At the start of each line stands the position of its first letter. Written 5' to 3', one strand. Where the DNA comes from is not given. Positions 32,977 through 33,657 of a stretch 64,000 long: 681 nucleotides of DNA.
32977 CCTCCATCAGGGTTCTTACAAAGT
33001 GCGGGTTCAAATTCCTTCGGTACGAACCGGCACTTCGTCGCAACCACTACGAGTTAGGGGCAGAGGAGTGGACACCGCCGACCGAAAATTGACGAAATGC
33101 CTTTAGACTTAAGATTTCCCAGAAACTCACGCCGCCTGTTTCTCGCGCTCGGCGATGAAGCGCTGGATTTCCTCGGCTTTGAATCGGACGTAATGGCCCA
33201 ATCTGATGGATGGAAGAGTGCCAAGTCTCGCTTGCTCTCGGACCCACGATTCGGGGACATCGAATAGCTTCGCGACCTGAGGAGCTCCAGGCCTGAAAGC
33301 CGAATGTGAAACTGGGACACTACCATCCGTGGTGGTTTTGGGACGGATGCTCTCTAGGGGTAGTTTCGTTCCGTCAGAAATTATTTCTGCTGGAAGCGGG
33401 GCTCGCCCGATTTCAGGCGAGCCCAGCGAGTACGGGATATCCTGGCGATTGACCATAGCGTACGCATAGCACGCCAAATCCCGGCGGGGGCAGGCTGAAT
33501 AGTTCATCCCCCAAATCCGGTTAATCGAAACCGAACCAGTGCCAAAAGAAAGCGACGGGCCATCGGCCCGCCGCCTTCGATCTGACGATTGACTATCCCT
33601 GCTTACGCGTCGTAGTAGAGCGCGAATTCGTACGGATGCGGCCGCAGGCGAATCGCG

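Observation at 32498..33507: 32-bp direct repeats bracketing a GNAT gene next to a degenerate excisionase-like ORF with hairpin-rich 5' region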

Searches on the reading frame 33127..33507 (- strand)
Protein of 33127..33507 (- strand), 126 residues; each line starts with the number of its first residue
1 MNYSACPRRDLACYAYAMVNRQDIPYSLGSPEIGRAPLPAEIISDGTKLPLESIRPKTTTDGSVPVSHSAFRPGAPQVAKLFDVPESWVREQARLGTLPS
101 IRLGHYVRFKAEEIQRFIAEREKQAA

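Call 9: search_protein_families(library=pfam, proteins=[window:33127-33507:-], max_evalue=0.1)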
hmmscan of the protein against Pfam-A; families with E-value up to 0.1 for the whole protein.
window:33127-33507:- (126 aa): 1 family
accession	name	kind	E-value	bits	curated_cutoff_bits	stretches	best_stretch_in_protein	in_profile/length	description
PF12728.13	HTH_17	-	1.7e-08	35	27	1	76-121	5-50/51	Helix-turn-helix domain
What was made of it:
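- Checked: Copy 2 lies in the upstream part of ORF 33127-33507 (-), whose residues 76-121 match HTH_17 (call 9).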

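Call 15: find_homologous_proteins(query=window:33127-33507:-, max_evalue=0.001)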
Query window:33127-33507:- (126 aa): 91 proteins with E <= 0.001 among 101 candidates.
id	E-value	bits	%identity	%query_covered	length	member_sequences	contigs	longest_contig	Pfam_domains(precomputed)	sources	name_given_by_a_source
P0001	2.1e-64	233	100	87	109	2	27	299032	PF12728.14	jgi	jgi:excisionase family DNA binding protein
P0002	2.4e-23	101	96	41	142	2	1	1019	PF12728.14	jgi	jgi:excisionase family DNA binding protein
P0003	3.1e-23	100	94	42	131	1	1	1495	PF12728.14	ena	-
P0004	3.4e-23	100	96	41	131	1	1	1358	PF12728.14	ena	-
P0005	4.4e-23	100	96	41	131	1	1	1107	PF12728.14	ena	-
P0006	4.7e-23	100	94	41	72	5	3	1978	PF12728.14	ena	-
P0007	5.7e-23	99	96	41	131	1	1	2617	PF12728.14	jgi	jgi:excisionase family DNA binding protein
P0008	6.3e-23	99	96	41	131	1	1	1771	PF12728.14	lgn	-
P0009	1.1e-22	98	96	41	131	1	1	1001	PF12728.14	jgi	jgi:excisionase family DNA binding protein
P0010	1.2e-22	98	67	65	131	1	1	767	PF12728.14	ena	-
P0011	1.5e-22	98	94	41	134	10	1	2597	PF12728.14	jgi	jgi:excisionase family DNA binding protein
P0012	1.9e-22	98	94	41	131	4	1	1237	PF12728.14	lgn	-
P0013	3.0e-22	97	92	41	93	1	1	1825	PF12728.14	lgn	-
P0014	3.5e-22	97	94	41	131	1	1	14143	PF12728.14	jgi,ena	jgi:excisionase family DNA binding protein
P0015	4.3e-22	97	94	41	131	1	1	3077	PF12728.14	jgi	jgi:excisionase family DNA binding protein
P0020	1.1e-20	92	92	39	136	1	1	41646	PF12728.14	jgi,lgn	jgi:predicted DNA-binding transcriptional regulator AlpA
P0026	4.9e-19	87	68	55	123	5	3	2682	-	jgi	jgi:hypothetical protein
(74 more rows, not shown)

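Call 18: find_encoding_contigs(protein=P0026, flank=5000, max_places=6)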
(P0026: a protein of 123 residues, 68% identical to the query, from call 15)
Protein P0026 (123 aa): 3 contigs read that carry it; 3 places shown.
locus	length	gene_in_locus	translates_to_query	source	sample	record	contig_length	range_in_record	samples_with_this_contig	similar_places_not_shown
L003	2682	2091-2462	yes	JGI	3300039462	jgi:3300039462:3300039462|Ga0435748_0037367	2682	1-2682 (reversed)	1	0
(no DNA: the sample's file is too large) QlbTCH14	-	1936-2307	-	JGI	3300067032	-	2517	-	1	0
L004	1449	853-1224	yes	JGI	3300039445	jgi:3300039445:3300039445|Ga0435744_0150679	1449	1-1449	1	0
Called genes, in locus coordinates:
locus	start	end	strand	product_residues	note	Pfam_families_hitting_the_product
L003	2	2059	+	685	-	?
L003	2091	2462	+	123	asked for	-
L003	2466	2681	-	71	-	?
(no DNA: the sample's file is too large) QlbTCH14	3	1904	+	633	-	?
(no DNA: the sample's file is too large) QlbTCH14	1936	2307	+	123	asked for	-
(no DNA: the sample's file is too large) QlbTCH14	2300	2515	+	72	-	?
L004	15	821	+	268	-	PF01131:Topoisom_bac (weak), PF01396:Zn_ribbon_Top1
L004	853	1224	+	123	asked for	-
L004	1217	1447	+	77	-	?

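Call 19: find_encoding_contigs(protein=P0020, flank=8000, max_places=4)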
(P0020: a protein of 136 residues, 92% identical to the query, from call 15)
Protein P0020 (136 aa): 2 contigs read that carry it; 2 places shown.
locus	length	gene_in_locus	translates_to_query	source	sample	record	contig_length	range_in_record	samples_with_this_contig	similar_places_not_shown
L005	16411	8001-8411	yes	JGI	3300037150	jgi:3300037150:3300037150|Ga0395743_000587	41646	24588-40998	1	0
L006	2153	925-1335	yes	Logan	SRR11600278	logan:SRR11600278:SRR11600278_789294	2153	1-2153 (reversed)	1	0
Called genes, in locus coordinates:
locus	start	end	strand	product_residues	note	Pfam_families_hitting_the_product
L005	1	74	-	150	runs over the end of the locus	PF08818:DUF1801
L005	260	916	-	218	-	PF03781:FGE-sulfatase, PF12697:Abhydrolase_6 (weak)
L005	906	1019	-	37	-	-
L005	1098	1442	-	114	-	PF00702:Hydrolase, PF13419:HAD_2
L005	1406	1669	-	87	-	-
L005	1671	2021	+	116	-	-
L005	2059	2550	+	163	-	PF00144:Beta-lactamase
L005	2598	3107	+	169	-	PF00144:Beta-lactamase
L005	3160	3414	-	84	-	-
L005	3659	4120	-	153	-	PF13577:SnoaL_4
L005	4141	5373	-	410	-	PF02515:CoA_transf_3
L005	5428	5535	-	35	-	-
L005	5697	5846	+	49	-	-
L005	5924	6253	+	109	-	PF12840:HTH_20, PF01022:HTH_5, PF12802:MarR_2 (weak), PF13412:HTH_24 (weak), PF01978:TrmB (weak)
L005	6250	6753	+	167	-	PF10604:Polyketide_cyc2 (weak), PF08327:AHSA1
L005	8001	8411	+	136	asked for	PF12728:HTH_17 (weak)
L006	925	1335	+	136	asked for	PF12728:HTH_17 (weak)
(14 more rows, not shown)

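Call 46: find_encoding_contigs(protein=P0014, flank=6000, max_places=2)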
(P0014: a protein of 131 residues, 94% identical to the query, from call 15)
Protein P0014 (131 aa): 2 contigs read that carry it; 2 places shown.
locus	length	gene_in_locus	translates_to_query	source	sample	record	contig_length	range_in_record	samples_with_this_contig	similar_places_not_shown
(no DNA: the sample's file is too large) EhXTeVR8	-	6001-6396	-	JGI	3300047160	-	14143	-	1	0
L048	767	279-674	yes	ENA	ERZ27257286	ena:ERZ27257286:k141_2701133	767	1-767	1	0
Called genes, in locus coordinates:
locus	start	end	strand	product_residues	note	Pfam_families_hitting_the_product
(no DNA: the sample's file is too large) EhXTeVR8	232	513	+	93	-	-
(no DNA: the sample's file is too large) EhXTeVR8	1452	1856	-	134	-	PF07366:SnoaL, PF12680:SnoaL_2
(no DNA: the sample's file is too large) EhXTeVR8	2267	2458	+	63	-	-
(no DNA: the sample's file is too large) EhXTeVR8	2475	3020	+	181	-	PF00589:Phage_integrase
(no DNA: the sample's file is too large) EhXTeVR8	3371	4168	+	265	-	PF01209:Ubie_methyltran, PF08241:Methyltransf_11, PF08242:Methyltransf_12, PF13649:Methyltransf_25, PF13847:Methyltransf_31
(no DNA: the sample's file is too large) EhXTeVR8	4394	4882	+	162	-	-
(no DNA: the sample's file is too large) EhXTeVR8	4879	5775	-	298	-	-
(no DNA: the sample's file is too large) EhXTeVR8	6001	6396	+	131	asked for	PF12728:HTH_17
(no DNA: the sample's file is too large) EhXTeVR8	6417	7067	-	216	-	PF13521:AAA_28 (faint)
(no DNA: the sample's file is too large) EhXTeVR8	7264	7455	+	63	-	PF13560:HTH_31, PF13384:HTH_23 (faint), PF01381:HTH_3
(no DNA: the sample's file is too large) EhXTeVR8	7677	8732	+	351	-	PF00589:Phage_integrase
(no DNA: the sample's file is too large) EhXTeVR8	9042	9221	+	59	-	-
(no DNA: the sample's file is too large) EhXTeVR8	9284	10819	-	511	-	-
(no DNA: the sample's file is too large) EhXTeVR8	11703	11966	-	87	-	PF00872:Transposase_mut (weak)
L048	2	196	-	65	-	?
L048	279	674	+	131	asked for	PF12728:HTH_17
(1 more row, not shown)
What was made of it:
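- A full-length homologue sits among integrase genes (call 46). A full-length homologue of that gene lies among Phage_integrase genes (call 46).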

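Call 62: search_protein_families(library=ncbifam, proteins=[P0003], max_evalue=0.001)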
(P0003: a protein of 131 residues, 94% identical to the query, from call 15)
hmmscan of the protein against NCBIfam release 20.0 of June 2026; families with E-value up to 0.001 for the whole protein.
P0003 (131 aa): 2 families
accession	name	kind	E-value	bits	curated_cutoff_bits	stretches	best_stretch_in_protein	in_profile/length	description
TIGR01764.1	excise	domain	1.9e-05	24.9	28.8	1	78-124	2-48/49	excisionase family DNA-binding protein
NF033787.1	HTH_BldC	subfamily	0.00014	21.7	77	1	77-121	2-47/49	BldC family transcriptional regulator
